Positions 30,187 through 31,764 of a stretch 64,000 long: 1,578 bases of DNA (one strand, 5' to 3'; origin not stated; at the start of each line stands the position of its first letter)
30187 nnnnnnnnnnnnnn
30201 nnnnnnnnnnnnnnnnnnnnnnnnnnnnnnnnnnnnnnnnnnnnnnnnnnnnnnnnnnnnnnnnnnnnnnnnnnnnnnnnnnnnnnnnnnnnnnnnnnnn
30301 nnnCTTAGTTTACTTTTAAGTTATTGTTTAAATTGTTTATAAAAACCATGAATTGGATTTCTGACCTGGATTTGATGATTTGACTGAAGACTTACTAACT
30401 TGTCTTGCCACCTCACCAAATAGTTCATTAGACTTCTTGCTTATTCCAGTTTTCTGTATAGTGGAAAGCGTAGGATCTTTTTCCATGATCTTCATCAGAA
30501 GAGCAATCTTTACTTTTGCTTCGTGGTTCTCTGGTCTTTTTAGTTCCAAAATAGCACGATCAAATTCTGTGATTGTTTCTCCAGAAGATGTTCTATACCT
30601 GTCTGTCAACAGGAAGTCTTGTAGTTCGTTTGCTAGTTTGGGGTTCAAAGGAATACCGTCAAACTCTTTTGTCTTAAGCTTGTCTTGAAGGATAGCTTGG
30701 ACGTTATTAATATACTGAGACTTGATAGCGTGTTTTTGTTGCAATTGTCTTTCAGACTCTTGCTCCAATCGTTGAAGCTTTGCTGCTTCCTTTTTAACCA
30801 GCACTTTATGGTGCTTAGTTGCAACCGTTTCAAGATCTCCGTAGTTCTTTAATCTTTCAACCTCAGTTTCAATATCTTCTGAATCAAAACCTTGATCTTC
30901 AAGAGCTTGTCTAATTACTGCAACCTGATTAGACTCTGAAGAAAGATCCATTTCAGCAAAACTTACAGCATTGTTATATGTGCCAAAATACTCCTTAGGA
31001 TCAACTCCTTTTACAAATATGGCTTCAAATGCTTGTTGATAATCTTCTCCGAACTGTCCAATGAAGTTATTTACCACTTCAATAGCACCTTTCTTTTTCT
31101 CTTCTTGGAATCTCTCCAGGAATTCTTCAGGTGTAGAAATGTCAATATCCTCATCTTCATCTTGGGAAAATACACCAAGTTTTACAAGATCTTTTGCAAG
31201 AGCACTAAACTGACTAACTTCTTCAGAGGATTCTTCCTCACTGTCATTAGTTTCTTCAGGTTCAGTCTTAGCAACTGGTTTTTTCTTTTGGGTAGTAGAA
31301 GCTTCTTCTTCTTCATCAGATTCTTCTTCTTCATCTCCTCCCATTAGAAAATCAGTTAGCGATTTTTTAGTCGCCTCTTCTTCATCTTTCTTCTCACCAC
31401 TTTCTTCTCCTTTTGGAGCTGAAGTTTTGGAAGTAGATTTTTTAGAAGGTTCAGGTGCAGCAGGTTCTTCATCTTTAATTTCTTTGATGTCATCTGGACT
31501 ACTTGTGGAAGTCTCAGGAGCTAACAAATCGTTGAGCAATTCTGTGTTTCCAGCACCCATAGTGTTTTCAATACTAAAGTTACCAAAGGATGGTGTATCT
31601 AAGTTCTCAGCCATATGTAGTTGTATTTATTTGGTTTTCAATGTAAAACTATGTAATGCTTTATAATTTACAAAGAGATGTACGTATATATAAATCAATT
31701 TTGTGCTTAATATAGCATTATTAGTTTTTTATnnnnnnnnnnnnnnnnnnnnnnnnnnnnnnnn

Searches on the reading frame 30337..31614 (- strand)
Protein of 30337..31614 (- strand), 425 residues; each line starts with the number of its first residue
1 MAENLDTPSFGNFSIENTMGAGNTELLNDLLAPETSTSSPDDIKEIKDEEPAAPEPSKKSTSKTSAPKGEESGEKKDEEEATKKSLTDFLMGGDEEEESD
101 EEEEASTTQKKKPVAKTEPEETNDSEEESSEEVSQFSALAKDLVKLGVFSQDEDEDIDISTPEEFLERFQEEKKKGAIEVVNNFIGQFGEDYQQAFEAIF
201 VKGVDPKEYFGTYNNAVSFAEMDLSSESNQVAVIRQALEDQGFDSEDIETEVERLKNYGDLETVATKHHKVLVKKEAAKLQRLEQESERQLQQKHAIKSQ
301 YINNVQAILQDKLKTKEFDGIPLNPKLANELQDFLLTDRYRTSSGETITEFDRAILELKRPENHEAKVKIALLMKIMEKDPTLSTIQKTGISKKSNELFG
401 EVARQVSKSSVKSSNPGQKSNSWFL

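Call 27: search_protein_families(library=pfam, proteins=[window:30337-31614:-], max_evalue=0.001)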
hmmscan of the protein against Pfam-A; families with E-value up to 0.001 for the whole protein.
window:30337-31614:- (425 aa): 0 families

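Call 74: search_protein_families(library=phrogs, proteins=[window:30337-31614:-], max_evalue=0.001)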
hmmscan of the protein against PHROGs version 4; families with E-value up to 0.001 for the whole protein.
window:30337-31614:- (425 aa): 1 family
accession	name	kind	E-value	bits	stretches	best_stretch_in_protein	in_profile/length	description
phrog_16294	-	unknown function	2.8e-09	37.7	1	221-420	182-375/381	-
